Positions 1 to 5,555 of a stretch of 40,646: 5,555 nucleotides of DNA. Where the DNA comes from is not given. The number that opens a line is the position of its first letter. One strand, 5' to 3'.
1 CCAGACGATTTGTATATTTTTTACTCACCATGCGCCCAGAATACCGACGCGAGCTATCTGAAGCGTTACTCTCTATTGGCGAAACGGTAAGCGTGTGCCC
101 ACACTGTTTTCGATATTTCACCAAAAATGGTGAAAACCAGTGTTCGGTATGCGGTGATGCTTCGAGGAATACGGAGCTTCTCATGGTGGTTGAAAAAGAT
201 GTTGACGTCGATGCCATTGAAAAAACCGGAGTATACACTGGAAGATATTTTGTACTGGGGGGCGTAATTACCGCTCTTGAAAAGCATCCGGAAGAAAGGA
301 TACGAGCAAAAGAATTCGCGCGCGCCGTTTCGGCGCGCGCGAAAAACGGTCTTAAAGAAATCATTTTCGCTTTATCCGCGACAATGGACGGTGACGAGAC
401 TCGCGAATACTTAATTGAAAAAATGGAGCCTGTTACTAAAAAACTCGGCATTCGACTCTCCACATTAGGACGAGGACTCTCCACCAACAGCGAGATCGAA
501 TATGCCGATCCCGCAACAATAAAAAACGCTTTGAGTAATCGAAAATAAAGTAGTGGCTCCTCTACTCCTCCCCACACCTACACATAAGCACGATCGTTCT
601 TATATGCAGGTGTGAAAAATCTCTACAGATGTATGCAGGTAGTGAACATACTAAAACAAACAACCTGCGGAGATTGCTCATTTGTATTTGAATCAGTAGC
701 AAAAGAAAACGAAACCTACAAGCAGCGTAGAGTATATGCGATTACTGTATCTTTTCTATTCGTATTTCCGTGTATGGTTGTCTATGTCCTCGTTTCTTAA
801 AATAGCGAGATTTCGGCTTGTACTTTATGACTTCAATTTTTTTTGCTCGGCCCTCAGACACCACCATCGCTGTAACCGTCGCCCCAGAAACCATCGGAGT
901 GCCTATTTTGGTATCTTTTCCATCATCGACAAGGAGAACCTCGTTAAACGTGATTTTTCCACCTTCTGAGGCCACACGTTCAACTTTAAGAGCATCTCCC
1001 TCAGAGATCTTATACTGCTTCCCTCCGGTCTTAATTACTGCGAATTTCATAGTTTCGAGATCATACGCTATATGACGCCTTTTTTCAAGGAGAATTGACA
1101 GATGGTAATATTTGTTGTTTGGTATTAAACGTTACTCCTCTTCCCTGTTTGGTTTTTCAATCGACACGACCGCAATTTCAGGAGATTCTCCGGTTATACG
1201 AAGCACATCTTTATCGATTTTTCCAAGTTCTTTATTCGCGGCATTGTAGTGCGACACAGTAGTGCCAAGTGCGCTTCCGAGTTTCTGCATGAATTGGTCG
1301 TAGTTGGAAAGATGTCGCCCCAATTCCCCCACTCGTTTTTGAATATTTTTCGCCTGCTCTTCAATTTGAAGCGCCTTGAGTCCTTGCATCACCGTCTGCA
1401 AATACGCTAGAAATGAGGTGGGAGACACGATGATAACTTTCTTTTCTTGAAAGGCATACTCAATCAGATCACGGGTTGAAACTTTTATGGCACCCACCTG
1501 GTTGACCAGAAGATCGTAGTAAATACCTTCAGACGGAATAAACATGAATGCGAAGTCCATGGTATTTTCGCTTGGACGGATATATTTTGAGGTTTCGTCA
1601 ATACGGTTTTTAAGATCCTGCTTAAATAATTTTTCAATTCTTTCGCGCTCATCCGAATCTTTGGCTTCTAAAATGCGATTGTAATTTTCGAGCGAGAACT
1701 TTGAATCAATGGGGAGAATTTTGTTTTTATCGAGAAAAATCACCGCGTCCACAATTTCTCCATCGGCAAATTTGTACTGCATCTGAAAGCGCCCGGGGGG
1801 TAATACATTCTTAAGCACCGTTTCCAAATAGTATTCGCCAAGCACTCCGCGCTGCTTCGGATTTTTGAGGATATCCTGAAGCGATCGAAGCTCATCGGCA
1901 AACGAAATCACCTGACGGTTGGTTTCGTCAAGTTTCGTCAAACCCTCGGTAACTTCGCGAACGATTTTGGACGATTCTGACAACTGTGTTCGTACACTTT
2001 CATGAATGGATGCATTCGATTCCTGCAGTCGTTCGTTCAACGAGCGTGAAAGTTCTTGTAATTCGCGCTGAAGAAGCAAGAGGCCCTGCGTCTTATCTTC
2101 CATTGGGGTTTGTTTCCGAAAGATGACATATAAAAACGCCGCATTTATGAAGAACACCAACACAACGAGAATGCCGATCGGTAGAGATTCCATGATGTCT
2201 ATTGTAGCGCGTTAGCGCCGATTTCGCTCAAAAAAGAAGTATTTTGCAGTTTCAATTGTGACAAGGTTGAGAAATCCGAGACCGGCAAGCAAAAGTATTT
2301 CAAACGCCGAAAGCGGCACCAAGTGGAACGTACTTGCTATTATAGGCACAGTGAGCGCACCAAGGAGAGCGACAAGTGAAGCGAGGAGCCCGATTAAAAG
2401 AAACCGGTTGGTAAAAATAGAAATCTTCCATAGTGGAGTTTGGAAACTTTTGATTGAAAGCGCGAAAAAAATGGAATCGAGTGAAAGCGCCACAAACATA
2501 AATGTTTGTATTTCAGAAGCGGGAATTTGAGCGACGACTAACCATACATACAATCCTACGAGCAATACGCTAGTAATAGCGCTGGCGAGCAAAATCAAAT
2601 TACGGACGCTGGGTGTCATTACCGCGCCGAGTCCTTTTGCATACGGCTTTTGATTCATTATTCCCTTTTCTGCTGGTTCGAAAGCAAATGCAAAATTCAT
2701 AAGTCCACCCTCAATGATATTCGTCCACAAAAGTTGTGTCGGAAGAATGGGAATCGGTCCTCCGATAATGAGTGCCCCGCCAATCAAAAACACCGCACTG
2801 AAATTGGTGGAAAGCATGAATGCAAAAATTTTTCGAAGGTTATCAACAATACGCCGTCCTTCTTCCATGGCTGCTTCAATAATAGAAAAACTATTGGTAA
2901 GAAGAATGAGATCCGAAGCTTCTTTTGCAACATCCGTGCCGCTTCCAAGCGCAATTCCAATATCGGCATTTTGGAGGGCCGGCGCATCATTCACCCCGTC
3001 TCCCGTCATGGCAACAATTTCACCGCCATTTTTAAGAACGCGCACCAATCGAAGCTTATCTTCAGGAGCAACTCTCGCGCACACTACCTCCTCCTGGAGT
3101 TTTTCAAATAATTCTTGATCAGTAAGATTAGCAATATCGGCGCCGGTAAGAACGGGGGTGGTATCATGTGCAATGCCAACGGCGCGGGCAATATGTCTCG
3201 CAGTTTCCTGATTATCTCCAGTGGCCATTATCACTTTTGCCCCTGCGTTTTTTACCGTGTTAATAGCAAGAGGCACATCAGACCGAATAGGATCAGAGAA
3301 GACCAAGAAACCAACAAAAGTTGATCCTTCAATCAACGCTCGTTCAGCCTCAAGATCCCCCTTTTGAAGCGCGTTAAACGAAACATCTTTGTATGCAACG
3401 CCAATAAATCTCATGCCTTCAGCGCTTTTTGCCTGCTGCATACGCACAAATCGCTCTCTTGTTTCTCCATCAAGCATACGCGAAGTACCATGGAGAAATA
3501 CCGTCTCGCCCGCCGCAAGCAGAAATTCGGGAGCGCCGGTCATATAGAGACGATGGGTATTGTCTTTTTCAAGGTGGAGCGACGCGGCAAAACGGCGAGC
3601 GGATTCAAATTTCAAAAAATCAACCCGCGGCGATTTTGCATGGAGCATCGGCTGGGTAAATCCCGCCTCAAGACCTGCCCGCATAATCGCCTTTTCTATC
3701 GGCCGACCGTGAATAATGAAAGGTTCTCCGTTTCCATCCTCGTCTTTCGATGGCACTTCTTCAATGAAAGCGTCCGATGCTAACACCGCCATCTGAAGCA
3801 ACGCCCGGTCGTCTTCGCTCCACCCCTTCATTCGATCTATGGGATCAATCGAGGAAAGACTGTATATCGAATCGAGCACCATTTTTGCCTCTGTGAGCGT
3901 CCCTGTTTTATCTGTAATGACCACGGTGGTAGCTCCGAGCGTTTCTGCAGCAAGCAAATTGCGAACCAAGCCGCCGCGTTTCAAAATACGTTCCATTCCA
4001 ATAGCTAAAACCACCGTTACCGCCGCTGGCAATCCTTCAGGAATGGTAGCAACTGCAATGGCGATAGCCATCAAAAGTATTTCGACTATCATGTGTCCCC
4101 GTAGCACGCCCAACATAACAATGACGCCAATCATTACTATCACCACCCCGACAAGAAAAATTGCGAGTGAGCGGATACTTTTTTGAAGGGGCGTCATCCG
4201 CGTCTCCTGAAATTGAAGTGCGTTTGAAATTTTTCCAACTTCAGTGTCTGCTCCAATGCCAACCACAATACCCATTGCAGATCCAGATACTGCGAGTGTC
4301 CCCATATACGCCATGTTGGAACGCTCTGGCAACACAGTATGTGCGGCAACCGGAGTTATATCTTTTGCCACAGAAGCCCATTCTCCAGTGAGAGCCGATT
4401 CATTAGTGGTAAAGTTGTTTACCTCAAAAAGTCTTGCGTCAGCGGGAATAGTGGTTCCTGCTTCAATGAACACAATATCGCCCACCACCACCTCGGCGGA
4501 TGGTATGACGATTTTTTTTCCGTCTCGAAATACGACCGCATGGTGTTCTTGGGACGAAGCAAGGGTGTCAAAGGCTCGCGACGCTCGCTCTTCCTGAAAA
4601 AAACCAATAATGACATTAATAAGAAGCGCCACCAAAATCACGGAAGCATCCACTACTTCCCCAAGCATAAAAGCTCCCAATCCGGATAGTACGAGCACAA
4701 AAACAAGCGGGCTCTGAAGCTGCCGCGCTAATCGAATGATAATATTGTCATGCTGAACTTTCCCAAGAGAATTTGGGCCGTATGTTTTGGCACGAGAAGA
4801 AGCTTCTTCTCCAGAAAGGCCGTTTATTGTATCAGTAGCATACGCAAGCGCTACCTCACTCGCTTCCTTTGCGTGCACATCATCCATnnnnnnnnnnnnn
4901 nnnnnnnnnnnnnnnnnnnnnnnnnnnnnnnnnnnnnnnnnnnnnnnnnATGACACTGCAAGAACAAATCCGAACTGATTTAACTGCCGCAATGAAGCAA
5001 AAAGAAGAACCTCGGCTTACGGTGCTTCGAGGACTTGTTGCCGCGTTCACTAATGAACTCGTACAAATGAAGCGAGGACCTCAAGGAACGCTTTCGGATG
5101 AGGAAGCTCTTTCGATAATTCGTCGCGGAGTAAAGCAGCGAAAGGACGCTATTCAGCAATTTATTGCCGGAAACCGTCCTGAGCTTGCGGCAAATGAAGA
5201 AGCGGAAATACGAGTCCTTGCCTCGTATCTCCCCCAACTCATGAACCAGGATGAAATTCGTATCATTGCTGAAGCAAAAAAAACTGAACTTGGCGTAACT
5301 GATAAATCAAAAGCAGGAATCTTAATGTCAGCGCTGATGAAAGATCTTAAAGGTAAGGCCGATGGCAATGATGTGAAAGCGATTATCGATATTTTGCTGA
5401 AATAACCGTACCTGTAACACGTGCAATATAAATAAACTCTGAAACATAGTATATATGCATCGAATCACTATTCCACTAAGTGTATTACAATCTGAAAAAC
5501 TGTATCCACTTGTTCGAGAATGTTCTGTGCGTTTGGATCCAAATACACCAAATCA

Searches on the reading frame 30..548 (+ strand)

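Call 28: search_protein_families(library=pfam, proteins=[window:30-548:+], max_evalue=0.001)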
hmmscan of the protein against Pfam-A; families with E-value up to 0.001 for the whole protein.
window:30-548:+ (172 aa): 3 families
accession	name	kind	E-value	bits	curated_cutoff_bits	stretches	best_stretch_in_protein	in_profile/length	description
PF13662.12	Toprim_4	-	1.9e-14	54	25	1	51-133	3-75/85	Toprim domain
PF01751.28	Toprim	-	1.7e-07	31.7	23.1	1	51-142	2-90/96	Toprim domain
PF21175.2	RecR_C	-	9.3e-07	28.6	22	1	149-172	1-24/24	RecR, C-terminal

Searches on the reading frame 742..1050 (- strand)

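Call 28: search_protein_families(library=pfam, proteins=[window:742-1050:-], max_evalue=0.001)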
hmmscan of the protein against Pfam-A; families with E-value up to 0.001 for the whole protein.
window:742-1050:- (102 aa): 1 family
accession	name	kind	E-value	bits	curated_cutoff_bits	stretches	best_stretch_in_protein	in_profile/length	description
PF00829.26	Ribosomal_L21p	-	1.2e-36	125.4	27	1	3-101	2-99/99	Ribosomal prokaryotic L21 protein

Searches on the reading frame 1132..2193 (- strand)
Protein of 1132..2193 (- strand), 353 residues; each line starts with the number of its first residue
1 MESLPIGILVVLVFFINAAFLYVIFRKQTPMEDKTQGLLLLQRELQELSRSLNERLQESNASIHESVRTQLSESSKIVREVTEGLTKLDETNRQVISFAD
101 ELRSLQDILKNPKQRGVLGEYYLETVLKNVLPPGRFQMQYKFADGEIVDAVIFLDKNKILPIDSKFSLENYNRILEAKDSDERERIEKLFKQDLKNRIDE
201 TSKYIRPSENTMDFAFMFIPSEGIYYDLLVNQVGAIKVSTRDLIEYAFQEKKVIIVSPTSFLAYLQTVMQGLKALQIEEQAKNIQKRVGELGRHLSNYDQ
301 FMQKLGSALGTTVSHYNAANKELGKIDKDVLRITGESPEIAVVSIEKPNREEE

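Call 28: search_protein_families(library=pfam, proteins=[window:1132-2193:-], max_evalue=0.001)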
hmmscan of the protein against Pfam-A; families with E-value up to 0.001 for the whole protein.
window:1132-2193:- (353 aa): 1 family
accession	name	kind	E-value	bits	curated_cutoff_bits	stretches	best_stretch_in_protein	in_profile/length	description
PF02646.22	RmuC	-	7.8e-58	196.3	26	1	45-324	3-272/291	RmuC family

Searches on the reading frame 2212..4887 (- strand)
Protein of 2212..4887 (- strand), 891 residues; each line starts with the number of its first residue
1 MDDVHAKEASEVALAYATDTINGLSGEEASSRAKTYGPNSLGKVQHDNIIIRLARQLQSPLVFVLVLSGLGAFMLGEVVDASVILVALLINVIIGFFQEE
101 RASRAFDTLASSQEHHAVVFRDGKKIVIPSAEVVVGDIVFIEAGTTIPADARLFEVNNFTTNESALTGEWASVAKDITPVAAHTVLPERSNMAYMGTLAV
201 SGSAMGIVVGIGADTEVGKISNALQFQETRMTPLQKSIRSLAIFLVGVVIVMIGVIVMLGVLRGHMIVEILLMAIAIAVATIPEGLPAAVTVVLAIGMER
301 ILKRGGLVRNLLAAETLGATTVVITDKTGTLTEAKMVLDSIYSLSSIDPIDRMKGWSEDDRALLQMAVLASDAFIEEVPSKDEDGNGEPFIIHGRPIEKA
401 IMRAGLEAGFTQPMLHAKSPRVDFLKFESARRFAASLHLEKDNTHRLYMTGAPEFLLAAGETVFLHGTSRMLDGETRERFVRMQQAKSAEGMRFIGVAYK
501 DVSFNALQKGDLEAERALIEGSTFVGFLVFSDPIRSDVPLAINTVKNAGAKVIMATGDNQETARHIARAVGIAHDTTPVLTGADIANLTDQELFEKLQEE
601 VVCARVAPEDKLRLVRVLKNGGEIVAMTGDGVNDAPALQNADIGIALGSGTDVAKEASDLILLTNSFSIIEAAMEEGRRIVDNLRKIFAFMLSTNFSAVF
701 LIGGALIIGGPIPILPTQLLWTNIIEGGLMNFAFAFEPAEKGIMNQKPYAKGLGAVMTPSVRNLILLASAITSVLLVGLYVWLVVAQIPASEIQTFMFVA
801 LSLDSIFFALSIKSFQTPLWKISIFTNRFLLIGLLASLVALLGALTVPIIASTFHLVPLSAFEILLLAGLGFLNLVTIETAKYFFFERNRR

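Call 28: search_protein_families(library=pfam, proteins=[window:2212-4887:-], max_evalue=0.001)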
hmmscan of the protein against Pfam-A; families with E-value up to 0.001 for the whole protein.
window:2212-4887:- (891 aa): 6 families
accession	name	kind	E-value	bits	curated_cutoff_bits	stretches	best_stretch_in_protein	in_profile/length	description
PF00122.25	E1-E2_ATPase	-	7.1e-45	153.2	28.1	1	112-303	2-180/181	E1-E2 ATPase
PF00689.26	Cation_ATPase_C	-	9.4e-29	100.9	27.3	1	711-884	1-175/175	Cation transporting ATPase, C-terminus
PF00702.32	Hydrolase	-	6.9e-19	69.4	26.4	1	322-642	3-191/191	haloacid dehalogenase-like hydrolase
PF00690.31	Cation_ATPase_N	-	7.7e-12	45.1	20.4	1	5-69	2-66/69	Cation transporter/ATPase, N-terminus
PF13246.12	Cation_ATPase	-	3.2e-08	33.9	21.7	1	382-458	9-86/91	Cation transport ATPase (P-type)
PF08282.18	Hydrolase_3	-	1.3e-07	32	20.9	1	623-666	204-247/255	haloacid dehalogenase-like hydrolase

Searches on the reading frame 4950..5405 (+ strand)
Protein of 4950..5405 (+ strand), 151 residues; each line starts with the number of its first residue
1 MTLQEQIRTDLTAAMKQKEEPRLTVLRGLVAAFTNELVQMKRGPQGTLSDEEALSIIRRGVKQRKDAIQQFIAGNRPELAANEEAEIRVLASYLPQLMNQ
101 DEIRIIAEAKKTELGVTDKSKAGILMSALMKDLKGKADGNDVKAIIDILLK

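Call 28: search_protein_families(library=pfam, proteins=[window:4950-5405:+], max_evalue=0.001)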
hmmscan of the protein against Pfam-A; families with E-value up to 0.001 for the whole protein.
window:4950-5405:+ (151 aa): 2 families
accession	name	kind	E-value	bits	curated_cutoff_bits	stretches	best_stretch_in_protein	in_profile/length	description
PF09424.15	YqeY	-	3.6e-38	131.3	27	1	5-147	2-140/143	Yqey-like protein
PF02637.23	GatB_Yqey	-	0.00063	20.1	27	0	46-147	55-145/148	GatB domain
